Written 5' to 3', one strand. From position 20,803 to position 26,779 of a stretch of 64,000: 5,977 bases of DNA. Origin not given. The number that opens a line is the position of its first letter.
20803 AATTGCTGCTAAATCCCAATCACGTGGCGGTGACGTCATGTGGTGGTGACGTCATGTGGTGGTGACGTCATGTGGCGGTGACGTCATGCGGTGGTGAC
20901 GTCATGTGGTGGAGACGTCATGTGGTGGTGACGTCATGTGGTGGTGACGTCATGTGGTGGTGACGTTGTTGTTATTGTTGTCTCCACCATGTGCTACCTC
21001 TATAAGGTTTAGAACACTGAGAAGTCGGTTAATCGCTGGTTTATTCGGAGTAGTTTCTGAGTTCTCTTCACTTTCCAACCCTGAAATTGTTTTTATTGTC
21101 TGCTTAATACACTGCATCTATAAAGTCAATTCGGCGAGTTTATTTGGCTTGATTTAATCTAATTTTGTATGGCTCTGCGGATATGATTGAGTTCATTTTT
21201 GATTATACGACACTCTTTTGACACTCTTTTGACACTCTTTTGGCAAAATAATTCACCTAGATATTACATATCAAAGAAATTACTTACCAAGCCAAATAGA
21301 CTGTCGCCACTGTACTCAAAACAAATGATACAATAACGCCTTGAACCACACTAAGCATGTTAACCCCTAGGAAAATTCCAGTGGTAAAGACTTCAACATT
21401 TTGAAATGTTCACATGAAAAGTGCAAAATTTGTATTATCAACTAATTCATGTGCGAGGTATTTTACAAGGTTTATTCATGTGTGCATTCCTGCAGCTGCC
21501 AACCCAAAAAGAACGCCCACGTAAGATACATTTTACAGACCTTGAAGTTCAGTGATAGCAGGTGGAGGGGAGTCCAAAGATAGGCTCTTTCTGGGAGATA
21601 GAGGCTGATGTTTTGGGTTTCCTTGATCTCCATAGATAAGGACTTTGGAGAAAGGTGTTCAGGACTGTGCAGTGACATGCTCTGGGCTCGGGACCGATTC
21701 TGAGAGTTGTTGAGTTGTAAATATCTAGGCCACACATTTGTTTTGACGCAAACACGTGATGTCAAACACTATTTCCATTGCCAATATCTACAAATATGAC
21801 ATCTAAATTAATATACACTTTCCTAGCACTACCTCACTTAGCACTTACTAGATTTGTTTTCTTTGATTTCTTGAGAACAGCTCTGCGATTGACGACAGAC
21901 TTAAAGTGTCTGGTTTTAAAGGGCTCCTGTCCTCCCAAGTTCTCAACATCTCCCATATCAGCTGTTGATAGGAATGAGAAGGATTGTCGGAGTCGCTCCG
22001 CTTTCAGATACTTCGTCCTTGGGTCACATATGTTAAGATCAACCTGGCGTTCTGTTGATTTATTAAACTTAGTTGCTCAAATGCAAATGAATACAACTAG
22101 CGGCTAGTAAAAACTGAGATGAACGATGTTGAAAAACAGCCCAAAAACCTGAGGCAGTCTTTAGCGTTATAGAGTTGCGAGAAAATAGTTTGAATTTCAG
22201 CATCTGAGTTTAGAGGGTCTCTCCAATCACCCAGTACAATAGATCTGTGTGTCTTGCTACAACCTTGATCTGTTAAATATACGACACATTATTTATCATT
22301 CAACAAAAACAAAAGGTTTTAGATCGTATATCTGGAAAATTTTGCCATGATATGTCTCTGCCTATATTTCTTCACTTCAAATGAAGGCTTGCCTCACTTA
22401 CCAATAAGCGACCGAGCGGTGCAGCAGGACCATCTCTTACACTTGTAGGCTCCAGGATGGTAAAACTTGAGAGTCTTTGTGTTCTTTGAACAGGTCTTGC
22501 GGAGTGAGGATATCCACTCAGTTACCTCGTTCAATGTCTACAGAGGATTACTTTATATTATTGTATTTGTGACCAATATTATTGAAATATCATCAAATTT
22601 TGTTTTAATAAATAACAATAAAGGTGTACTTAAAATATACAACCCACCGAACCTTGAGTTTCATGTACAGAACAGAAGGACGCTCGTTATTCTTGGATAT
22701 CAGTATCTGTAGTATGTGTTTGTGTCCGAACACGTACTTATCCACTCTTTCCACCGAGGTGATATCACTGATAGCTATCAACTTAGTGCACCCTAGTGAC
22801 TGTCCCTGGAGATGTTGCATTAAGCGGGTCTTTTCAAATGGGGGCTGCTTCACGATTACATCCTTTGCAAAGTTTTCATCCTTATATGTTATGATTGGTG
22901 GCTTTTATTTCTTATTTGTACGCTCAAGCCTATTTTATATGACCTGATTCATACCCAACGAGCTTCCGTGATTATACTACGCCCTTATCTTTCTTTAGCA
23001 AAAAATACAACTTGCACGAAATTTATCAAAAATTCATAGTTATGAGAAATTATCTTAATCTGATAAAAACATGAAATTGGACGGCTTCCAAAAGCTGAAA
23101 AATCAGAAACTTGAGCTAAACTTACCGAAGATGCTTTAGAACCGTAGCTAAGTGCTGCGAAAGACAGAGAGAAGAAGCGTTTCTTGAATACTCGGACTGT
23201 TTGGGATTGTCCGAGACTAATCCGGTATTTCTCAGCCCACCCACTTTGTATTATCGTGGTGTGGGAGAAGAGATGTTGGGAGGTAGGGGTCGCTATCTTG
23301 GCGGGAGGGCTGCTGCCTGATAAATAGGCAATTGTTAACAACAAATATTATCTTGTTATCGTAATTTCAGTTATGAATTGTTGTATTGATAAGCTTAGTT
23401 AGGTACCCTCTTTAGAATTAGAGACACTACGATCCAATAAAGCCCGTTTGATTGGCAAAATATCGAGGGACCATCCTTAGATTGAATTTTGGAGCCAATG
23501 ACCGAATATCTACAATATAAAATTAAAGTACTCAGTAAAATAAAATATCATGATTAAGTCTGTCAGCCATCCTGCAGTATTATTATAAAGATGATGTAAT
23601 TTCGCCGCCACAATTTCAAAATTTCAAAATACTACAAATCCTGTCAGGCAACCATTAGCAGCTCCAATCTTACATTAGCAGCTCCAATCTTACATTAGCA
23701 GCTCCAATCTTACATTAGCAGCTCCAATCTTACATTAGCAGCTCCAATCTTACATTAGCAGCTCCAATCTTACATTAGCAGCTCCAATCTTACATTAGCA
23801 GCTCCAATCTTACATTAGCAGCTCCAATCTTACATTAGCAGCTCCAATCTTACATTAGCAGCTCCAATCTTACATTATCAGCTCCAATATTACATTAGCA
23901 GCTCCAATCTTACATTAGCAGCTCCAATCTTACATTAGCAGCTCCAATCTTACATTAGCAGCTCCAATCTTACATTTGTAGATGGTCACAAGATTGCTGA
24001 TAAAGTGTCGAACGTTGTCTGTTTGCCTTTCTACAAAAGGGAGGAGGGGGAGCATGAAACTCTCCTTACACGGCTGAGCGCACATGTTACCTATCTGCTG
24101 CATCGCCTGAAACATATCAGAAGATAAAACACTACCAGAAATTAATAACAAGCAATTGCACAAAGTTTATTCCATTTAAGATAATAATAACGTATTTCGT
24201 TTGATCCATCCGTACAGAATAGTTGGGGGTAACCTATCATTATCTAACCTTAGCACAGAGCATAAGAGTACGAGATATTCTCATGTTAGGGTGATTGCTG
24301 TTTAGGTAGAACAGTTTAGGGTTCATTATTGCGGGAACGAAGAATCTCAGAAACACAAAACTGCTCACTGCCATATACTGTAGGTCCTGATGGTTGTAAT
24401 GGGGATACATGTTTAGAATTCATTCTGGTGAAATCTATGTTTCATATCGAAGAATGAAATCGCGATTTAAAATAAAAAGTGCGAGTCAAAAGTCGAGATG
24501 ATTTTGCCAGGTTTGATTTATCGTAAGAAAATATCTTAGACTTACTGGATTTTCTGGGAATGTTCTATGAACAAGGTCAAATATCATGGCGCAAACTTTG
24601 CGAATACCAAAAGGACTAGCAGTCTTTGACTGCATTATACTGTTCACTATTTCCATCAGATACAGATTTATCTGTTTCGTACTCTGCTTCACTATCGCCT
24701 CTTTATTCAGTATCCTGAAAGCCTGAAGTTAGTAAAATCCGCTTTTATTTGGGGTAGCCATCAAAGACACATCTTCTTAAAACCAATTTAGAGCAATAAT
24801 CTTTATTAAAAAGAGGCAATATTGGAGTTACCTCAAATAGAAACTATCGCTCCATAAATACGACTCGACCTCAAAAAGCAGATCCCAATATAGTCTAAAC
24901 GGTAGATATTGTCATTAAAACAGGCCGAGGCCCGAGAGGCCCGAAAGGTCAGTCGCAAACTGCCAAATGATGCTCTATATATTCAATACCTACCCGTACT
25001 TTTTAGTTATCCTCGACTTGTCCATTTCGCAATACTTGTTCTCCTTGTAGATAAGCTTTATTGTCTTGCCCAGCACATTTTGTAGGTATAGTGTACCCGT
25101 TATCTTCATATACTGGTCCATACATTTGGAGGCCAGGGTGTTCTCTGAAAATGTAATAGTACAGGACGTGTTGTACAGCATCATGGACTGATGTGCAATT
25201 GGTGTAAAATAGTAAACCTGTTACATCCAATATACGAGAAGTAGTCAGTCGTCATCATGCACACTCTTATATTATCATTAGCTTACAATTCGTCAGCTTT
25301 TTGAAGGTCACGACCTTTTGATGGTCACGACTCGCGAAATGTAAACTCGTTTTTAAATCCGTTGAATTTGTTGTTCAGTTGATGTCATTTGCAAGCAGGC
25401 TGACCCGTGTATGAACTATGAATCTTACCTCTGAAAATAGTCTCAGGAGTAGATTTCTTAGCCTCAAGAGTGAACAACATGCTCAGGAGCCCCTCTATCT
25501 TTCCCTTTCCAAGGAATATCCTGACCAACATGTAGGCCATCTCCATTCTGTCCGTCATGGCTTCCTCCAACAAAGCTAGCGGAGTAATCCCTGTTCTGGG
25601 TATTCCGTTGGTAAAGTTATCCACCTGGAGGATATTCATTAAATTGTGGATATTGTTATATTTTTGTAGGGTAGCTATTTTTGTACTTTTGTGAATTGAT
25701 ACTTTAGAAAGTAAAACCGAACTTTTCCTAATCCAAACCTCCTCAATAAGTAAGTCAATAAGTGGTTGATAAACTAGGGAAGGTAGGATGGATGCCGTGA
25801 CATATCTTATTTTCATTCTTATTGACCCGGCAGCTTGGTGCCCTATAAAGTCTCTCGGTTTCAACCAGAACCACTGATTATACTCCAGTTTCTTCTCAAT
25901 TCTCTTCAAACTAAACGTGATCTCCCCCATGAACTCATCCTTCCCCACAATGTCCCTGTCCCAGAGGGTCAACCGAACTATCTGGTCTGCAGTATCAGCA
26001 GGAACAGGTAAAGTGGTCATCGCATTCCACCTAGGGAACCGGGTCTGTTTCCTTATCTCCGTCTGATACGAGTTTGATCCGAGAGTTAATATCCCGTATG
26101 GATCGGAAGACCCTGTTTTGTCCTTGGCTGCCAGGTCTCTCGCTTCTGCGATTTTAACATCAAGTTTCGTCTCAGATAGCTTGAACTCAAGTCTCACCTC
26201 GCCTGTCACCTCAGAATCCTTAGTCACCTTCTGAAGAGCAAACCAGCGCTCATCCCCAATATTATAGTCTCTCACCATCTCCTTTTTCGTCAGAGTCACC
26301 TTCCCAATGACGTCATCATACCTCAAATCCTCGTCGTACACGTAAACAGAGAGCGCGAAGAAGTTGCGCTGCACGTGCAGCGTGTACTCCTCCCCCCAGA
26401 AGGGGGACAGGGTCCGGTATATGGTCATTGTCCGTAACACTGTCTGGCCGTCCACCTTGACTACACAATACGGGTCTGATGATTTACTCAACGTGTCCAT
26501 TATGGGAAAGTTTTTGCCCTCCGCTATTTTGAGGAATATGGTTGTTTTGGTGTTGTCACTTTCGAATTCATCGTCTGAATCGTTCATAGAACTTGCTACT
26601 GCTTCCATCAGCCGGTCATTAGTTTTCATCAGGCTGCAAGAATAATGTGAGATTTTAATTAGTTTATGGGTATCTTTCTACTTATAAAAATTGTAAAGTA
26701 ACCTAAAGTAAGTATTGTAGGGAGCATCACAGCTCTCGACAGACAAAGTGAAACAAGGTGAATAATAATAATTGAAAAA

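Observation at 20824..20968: Tandem array of consensus cAMP-response elements (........) at exact 16-bp spacing, preceded by an E-box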

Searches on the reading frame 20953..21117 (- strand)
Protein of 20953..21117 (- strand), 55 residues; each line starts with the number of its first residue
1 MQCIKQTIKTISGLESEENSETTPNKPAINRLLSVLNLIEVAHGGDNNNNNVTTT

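Call 46: find_homologous_proteins(query=window:20953-21117:-, max_evalue=10)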
Query seq(55 aa) (55 aa): 3 proteins with E <= 10 among 4 candidates.
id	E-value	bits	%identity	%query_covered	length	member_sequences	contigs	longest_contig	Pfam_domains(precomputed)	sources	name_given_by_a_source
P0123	2.8e-16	76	97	60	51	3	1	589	-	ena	-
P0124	3.0e-15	72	93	76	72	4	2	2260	-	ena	-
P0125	1.2e-3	36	95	40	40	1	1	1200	-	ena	-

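Call 48: find_encoding_contigs(protein=P0124, flank=10000, max_places=10)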
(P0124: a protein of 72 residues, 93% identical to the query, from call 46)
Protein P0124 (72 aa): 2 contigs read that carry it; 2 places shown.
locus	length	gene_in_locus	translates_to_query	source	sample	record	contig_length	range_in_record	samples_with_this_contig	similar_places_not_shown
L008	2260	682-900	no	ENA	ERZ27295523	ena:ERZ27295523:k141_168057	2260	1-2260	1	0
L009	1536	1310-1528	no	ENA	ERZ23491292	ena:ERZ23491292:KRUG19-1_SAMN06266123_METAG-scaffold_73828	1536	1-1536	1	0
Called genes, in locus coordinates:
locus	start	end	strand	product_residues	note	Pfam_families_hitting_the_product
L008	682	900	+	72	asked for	-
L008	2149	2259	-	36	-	?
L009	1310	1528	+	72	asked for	-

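Call 50: find_encoding_contigs(protein=P0123, flank=10000, max_places=10)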
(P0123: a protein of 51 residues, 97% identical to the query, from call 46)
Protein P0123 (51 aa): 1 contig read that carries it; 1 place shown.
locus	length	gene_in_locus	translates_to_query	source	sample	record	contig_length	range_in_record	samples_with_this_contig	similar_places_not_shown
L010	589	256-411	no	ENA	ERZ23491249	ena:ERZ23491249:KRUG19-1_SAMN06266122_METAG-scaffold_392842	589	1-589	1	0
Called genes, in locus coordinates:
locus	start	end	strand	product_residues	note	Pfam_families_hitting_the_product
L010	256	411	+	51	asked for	-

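Call 51: find_encoding_contigs(protein=P0125, flank=10000, max_places=10)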
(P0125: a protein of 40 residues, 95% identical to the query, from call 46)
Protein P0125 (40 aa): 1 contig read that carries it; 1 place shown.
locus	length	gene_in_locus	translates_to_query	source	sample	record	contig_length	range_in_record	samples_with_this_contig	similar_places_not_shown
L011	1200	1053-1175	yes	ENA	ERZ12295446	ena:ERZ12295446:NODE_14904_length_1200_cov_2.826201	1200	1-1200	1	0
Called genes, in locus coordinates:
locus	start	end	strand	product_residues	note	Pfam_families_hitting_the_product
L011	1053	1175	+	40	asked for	-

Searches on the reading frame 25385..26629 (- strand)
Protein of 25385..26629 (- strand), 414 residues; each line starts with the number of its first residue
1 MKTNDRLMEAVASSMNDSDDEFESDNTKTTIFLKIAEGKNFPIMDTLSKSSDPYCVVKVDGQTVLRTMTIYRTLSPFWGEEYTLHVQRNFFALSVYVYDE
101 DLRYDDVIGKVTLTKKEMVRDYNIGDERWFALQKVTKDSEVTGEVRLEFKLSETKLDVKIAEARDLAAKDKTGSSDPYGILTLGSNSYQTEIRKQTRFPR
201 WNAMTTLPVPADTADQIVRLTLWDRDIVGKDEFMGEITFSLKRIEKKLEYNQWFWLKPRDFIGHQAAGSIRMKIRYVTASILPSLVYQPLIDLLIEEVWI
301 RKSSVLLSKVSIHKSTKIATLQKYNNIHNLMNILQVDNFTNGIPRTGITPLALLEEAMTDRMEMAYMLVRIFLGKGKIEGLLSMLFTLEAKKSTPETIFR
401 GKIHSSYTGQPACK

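Call 7: search_protein_families(library=pfam, proteins=[window:25385-26629:-], max_evalue=0.01)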
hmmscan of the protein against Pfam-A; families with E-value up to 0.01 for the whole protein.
window:25385-26629:- (414 aa): 1 family
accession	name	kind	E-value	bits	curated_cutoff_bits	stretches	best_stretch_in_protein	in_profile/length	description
PF00168.36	C2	-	7.4e-42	142.3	22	2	155-254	2-102/104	C2 domain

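Call 12: find_homologous_proteins(query=window:25385-26629:-, max_evalue=1e-10)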
Query window:25385-26629:- (414 aa): 158 proteins with E <= 1e-10 among 4837 candidates; the best 120 are listed.
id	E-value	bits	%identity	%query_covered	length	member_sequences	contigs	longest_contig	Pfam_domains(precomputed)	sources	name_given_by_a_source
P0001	2.5e-186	637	95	72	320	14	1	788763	PF00168.37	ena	-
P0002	1.5e-161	556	84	70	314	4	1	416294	PF00168.37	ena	-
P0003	2.5e-117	410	85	51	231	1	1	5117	PF00168.37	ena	-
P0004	1.8e-71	259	39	88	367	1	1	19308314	PF00168.37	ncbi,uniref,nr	ncbi:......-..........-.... protein 1 [Patiria miniata]|uniref:C2 domain-containing protein n=1 Tax=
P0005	8.1e-66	241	37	90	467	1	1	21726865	PF00168.37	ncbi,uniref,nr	ncbi:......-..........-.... protein 1 isoform X2 [Acipenser oxyrinchus oxyrinchus]|uniref:RasGAP-act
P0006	2.6e-65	239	37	90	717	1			PF00168.37,PF00616.25,PF00779.25,PF00169.36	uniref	uniref:RAS protein activator like 1 n=1 Tax=Astyanax mexicanus TaxID=7994 RepID=A0A8B9LEL0_ASTMX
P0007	2.8e-65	239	37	90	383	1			PF00168.37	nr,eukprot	nr:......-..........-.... protein 1 [Danio rerio]|eukprot:XP_021334215.1 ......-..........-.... prot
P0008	9.2e-64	234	36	90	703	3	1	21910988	PF00168.37,PF00616.25,PF00169.36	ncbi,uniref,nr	ncbi:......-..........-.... protein 1 isoform X2 [Cynoglossus semilaevis]|uniref:rasGAP-activating-l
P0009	1.3e-63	233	38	90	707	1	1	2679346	PF00168.37,PF00616.25,PF00779.25,PF00169.36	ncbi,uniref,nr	ncbi:PREDICTED: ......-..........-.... protein 1 [Elephantulus edwardii]|uniref:rasGAP-activating-li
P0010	2.0e-63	233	39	88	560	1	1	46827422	PF00168.37,PF00616.25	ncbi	ncbi:hypothetical protein AOLI_G00079670 [Acnodon oligacanthus]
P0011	2.2e-63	233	36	90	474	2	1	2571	PF00168.37,PF00616.25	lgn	-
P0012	2.7e-63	232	37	90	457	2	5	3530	PF00168.37,PF00616.25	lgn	-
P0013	3.6e-63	232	35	90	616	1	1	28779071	PF00168.37,PF00616.25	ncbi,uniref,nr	ncbi:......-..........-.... protein 1 isoform X6 [Rhineura floridana]|uniref:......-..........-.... 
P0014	5.3e-63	231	34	90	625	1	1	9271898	PF00168.37,PF00616.25,PF00779.25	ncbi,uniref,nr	ncbi:ras GTPase-activating protein 4 [Manacus vitellinus]|uniref:ras GTPase-activating protein 4 n=1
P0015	6.1e-63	231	37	90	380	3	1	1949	PF00168.37,PF00616.25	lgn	-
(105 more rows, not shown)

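Call 13: find_encoding_contigs(protein=P0001, flank=10000, max_places=6)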
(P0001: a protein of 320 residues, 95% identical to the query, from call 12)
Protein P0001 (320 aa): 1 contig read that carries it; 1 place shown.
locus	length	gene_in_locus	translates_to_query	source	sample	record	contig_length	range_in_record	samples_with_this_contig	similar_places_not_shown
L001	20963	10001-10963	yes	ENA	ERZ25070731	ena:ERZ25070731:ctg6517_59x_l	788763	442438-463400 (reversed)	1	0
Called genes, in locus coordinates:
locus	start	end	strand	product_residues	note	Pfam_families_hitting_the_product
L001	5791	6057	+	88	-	-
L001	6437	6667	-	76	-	-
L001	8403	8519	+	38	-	-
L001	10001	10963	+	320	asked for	PF00168:C2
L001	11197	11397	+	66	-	-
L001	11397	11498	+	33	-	-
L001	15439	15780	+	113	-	-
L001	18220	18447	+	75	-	-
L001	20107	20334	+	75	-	-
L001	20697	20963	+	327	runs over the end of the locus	PF05699:Dimer_Tnp_hAT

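Call 14: find_encoding_contigs(protein=P0002, flank=10000, max_places=6)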
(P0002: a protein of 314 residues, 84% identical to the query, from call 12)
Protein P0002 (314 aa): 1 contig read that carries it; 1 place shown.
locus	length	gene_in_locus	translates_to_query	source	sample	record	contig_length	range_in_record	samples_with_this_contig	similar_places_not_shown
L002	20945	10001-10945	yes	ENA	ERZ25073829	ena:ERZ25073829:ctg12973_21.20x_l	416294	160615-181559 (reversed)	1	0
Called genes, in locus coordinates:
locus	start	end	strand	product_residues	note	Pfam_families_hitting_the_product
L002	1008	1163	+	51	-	-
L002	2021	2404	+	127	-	-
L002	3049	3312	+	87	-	-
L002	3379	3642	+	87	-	-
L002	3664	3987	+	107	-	-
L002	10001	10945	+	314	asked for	PF00168:C2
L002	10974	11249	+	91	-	-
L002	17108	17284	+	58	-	-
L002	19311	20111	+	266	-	-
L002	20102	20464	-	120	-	-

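Call 29: find_encoding_contigs(protein=P0002, flank=9990, max_places=2)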
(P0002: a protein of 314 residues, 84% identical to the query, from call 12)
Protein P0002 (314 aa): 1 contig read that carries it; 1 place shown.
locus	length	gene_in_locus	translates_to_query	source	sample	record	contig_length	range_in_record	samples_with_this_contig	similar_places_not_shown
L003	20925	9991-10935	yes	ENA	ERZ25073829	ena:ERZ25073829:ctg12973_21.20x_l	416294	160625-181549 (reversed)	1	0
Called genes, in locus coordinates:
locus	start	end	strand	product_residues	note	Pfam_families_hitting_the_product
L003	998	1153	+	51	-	-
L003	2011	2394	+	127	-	-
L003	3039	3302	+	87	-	-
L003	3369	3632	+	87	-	-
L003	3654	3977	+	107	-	-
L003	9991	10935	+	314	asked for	PF00168:C2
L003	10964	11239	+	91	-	-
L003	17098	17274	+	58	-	-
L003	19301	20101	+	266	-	-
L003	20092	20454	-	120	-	-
